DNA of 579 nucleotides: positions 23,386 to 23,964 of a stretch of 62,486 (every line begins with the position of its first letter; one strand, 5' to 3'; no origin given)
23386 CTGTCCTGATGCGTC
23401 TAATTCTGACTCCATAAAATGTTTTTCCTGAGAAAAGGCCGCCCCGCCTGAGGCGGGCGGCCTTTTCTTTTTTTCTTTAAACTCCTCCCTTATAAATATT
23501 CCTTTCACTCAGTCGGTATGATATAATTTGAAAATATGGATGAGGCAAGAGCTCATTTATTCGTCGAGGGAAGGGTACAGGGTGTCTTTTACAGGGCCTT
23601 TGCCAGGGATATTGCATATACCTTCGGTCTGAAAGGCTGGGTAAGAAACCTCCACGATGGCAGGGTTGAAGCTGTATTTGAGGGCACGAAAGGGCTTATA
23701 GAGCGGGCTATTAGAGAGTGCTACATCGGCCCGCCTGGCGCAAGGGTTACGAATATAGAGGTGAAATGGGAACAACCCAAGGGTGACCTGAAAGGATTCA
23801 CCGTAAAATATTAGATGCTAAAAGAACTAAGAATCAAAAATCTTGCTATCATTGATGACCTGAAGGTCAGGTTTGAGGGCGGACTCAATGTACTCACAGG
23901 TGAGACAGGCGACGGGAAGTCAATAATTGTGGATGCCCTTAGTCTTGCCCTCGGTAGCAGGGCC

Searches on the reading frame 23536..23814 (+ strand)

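Call 71: search_protein_families(library=pfam, proteins=[window:23536-23814:+], max_evalue=0.001)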
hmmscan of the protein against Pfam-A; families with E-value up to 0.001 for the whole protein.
window:23536-23814:+ (92 aa): 1 family
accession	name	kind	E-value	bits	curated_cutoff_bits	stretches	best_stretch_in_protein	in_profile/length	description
PF00708.24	Acylphosphatase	-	1.5e-24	86.6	22.5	1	7-89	2-84/85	Acylphosphatase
